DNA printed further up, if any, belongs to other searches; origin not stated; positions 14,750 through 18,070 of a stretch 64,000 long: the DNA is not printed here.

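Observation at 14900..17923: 1007-aa secreted Thr/Ser/Gly-rich surface protein with a peptidoglycan-binding N-terminus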

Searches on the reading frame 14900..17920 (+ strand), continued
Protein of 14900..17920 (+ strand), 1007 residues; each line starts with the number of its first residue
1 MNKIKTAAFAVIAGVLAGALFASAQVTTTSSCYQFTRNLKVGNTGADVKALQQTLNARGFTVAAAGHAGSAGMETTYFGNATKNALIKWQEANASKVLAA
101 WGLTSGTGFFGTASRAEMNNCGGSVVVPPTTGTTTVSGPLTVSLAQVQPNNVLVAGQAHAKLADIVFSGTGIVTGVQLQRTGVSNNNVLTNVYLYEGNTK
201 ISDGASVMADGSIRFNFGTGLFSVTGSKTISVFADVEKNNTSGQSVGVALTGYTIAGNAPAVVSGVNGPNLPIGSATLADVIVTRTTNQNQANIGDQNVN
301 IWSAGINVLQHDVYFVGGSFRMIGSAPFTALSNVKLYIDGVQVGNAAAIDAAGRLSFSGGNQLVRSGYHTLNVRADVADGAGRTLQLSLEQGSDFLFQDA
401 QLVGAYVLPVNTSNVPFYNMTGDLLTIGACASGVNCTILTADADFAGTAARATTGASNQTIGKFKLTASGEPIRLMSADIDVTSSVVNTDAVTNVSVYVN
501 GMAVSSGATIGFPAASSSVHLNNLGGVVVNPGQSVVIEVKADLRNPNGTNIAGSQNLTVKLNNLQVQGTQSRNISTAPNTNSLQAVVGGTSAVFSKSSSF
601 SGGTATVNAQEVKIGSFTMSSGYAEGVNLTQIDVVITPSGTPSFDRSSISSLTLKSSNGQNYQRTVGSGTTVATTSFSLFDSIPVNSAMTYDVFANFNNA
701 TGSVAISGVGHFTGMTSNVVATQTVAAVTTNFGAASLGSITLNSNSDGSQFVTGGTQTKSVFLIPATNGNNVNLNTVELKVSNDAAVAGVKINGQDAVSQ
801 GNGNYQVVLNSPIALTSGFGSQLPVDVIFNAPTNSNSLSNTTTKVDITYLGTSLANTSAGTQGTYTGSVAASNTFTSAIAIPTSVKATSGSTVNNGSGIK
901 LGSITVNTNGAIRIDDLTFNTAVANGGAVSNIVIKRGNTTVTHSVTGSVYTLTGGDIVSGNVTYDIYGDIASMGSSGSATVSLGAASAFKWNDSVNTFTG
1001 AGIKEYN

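Call 73: search_protein_families(library=pfam, proteins=[P0223, P0177, P0270, P0215, P0158, P0153, P0222, P0345], max_evalue=0.01)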
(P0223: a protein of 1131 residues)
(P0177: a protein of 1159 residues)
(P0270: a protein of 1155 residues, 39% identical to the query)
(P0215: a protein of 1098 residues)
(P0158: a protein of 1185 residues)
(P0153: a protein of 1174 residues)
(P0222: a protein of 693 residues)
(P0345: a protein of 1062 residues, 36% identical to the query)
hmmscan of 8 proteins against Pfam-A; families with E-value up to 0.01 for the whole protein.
P0223 (1131 aa): 0 families

P0177 (1159 aa): 1 family
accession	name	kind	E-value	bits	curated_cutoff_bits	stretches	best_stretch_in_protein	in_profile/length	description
PF00395.25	SLH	-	4.7e-34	116.5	20.8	3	37-79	1-44/44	S-layer homology domain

P0270 (1155 aa): 1 family
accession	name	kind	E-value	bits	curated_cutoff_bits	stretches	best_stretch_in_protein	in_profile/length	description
PF16392.11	DUF5001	-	0.00014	22.2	23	0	605-640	23-58/86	Ig-like domain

P0215 (1098 aa): 2 families
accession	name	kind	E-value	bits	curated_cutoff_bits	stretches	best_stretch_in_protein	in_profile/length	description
PF01471.23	PG_binding_1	-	8.3e-10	39.1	23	1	75-129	1-53/57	Putative peptidoglycan binding domain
PF16392.11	DUF5001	-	0.00018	21.9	23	0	1014-1038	35-57/86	Ig-like domain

P0158 (1185 aa): 0 families

P0153 (1174 aa): 1 family
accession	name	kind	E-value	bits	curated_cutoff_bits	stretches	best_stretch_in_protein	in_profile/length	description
PF00395.25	SLH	-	3e-05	24.4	20.8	1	91-130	2-43/44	S-layer homology domain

P0222 (693 aa): 1 family
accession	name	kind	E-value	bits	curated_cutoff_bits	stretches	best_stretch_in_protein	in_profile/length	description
PF01471.23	PG_binding_1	-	2.3e-05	24.9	23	1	50-122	1-55/57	Putative peptidoglycan binding domain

P0345 (1062 aa): 1 family
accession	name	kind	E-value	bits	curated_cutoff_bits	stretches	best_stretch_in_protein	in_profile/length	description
PF01471.23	PG_binding_1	-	0.0013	19.3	23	1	44-92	1-40/57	Putative peptidoglycan binding domain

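Call 87: find_encoding_contigs(protein=P0177, flank=6000, max_places=2)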
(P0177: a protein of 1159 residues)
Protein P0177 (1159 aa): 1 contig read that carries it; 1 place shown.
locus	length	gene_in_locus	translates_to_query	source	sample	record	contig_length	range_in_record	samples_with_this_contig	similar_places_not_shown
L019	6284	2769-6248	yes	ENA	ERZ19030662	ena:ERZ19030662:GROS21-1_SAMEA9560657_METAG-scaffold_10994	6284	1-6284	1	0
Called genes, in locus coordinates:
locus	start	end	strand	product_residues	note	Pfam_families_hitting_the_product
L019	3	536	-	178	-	?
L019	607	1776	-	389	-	PF00226:DnaJ, PF01556:DnaJ_C, PF00684:DnaJ_CXXCXGXG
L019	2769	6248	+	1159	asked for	PF00395:SLH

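Call 88: find_encoding_contigs(protein=P0223, flank=8000, max_places=2)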
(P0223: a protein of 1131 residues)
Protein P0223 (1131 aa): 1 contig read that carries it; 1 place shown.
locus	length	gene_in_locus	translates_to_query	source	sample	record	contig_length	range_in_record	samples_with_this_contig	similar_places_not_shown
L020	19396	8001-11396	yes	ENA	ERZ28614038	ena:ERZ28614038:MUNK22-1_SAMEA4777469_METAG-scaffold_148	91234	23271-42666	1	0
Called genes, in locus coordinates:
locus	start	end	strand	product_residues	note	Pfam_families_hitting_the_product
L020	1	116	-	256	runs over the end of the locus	PF02223:Thymidylate_kin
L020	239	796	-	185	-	PF21448:DNMK (faint)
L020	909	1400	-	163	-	PF00383:dCMP_cyt_deam_1, PF14437:MafB19-deam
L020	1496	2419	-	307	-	PF13191:AAA_16 (faint), PF00004:AAA, PF07728:AAA_5 (faint), PF13401:AAA_22 (faint), PF17871:AAA_lid_9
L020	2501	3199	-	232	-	PF00687:Ribosomal_L1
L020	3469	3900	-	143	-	PF03946:Ribosomal_L11_N, PF00298:Ribosomal_L11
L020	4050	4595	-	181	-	PF02357:NusG, PF00467:KOW (faint)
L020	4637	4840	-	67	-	PF00584:SecE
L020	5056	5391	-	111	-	PF12728:HTH_17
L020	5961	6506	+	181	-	PF04542:Sigma70_r2, PF08281:Sigma70_r4_2, PF04545:Sigma70_r4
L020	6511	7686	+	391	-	PF18915:DUF5667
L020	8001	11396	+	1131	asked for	-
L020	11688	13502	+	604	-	PF00664:ABC_membrane, PF02463:SMC_N, PF00005:ABC_tran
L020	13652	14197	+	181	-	PF04977:DivIC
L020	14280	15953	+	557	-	PF13616:Rotamase_3, PF00639:Rotamase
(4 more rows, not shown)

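Call 98: fold_search(model_id=the predicted structure, library=viral)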
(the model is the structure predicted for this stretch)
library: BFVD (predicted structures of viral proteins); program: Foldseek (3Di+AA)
matches with E <= 10: 1319; with E <= 0.001: 154
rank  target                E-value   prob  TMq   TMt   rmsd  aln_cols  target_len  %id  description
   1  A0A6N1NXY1            1.5e-14  1.00  0.16  0.16  30.8       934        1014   10  DUF11 domain-containing protein [Tupanvirus soda lake]
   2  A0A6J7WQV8            1.4e-13  1.00  0.12  0.10  26.8       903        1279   12  Uncharacterized protein [uncultured Caudovirales phage]
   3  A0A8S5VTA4            1.9e-13  1.00  0.16  0.17  18.8       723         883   11  (no name in the UniProt tables at hand)
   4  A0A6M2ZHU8            2.9e-13  1.00  0.16  0.14  28.5       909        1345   12  Outer capsid protein [Synechococcus phage S-SCSM1]
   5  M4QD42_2              1.6e-11  1.00  0.13  0.14  36.9      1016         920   10  Immunoglobulin domain-containing protein [Prochlorococcus phage MED4-213]
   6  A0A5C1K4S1            2.6e-11  1.00  0.12  0.15  33.0       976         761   10  (no name in the UniProt tables at hand)
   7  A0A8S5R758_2          5.8e-11  1.00  0.14  0.15  31.2       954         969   10  Tail protein [virus sp. ctee23]
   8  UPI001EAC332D         6.7e-11  1.00  0.13  0.11  36.2       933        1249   10  (no name look-up for this kind of identifier)
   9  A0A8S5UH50            2.6e-10  1.00  0.09  0.08  30.4      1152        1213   10  PA14 domain-containing protein [Myoviridae sp. ctshb19]
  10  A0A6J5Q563            3.1e-10  1.00  0.10  0.12  36.9       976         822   12  Big-1 (Bacterial Ig-like domain 1) domain containing protein [uncultured Caudovirales phage]
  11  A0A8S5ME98            3.2e-10  1.00  0.09  0.09  43.7      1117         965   10  F5/8 type C domain [Siphoviridae sp. ctYh54]
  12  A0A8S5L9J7            3.9e-10  1.00  0.11  0.10  47.6      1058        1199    9  Cellulase [Myoviridae sp. ctPuP5]
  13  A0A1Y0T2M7            8.6e-10  1.00  0.13  0.14  30.9       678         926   12  Glycoside hydrolase family 5 domain-containing protein [Pseudomonas phage Skulduggery]
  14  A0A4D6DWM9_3          9.8e-10  1.00  0.09  0.08  26.5       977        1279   10  Uncharacterized protein [Edwardsiella phage pEt-SU]
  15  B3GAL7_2              1.1e-09  0.99  0.10  0.10  53.2      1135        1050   10  AMDV3_1 [uncultured virus]
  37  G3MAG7                2.0e-07  0.99  0.12  0.11  36.2       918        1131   10  Gp426 [Bacillus phage G]
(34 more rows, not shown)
